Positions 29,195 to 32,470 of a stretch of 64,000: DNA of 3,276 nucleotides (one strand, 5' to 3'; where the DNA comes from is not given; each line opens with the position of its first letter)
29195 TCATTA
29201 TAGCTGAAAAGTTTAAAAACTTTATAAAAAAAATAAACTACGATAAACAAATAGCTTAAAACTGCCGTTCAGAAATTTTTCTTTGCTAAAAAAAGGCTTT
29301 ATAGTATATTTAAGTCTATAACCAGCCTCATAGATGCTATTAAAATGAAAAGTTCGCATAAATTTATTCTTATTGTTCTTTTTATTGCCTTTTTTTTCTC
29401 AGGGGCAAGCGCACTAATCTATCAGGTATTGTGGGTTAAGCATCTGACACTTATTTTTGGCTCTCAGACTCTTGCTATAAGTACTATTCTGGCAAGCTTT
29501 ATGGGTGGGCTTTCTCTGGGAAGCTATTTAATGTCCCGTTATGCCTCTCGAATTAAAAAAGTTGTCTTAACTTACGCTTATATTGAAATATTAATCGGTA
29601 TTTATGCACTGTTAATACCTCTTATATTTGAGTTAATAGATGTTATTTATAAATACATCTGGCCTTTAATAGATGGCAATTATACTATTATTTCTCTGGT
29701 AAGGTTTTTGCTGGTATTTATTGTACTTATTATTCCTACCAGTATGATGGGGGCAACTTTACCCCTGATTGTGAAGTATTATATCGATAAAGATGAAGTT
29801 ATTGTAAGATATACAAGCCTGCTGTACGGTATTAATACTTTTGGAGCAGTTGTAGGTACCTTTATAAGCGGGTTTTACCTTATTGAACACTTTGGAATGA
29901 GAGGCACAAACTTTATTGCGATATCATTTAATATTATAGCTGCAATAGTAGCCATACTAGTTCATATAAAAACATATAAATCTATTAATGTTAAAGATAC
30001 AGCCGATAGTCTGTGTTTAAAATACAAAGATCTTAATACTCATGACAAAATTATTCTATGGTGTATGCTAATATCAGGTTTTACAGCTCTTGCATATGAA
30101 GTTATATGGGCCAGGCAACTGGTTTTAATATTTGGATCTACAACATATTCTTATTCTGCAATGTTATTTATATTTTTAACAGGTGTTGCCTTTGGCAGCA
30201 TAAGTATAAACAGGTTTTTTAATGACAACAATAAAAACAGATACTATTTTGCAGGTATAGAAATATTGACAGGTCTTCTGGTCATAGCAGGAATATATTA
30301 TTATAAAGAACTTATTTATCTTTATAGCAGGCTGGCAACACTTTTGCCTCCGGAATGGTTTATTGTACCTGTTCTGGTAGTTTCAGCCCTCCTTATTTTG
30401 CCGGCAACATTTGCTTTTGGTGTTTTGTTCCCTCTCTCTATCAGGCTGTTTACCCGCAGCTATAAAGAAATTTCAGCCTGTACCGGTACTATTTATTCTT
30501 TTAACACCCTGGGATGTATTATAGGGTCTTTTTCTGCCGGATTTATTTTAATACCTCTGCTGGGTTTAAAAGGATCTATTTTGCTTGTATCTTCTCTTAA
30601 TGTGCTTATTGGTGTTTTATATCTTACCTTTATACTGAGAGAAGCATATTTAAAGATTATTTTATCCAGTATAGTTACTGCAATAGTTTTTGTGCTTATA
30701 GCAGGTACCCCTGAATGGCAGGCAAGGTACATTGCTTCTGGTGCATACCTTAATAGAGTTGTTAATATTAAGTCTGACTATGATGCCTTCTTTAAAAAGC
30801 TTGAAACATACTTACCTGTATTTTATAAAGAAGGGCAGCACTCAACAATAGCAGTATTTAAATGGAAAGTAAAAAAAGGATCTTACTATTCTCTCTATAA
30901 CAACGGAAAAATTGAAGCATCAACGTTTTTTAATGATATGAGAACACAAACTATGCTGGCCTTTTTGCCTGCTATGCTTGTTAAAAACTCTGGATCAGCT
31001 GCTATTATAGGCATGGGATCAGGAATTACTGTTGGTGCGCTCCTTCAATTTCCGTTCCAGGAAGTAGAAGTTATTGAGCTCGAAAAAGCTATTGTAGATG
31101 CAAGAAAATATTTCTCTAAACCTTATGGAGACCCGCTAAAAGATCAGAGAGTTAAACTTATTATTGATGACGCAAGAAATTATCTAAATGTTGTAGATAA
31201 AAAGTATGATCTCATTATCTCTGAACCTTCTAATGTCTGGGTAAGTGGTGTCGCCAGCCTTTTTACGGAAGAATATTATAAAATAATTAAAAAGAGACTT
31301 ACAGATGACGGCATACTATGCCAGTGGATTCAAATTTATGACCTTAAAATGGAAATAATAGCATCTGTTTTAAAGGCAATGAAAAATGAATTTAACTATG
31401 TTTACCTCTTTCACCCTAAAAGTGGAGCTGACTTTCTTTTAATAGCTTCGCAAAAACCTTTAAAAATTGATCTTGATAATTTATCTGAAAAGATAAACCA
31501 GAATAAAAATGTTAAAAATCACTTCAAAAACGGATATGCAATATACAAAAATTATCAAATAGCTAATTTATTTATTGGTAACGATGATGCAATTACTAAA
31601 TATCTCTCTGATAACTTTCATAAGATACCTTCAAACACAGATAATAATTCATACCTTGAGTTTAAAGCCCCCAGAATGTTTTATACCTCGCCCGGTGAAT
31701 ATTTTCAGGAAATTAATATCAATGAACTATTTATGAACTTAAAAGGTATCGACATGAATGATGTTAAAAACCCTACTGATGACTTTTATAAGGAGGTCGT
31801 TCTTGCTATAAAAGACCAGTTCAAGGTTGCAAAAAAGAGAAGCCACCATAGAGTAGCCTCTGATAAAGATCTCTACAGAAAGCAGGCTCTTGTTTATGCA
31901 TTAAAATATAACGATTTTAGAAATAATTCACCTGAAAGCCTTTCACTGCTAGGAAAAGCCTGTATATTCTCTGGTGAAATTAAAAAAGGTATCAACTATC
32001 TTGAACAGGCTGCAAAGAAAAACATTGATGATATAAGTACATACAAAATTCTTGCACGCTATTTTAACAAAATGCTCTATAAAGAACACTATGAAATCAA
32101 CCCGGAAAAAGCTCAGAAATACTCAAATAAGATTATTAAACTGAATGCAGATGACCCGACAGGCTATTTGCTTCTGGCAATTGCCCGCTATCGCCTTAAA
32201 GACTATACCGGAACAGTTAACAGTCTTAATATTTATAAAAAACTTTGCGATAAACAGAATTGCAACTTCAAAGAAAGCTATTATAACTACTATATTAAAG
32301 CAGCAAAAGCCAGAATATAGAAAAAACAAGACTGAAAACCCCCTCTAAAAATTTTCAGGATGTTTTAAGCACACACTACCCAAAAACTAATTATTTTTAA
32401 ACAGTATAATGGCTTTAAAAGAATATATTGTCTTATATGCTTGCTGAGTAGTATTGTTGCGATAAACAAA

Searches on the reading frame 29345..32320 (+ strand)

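Call 33: search_protein_families(library=ncbifam, proteins=[window:29345-32320:+])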
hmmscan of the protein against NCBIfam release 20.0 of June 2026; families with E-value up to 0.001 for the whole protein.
window:29345-32320:+ (991 aa): 6 families
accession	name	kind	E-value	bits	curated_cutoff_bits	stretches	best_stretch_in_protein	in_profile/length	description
NF002956.0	PRK03612.1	equivalog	3.1e-38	131.5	472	2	232-658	17-413/522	polyamine aminopropyltransferase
NF037959.1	MFS_SpdSyn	subfamily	2.1e-30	105.9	40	3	249-449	5-202/480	fused MFS/spermidine synthase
NF002010.0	PRK00811.1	equivalog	5.2e-22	78.4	260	1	536-690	66-221/287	polyamine aminopropyltransferase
TIGR00417.1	speE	equivalog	3.1e-20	72.6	249.55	1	527-703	51-232/271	spermidine synthase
NF002435.0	PRK01581.1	equivalog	8.2e-09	35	537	1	553-668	155-275/374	polyamine aminopropyltransferase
NF003380.0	PRK04457.1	equivalog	0.00025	20.2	304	1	534-684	57-199/265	polyamine aminopropyltransferase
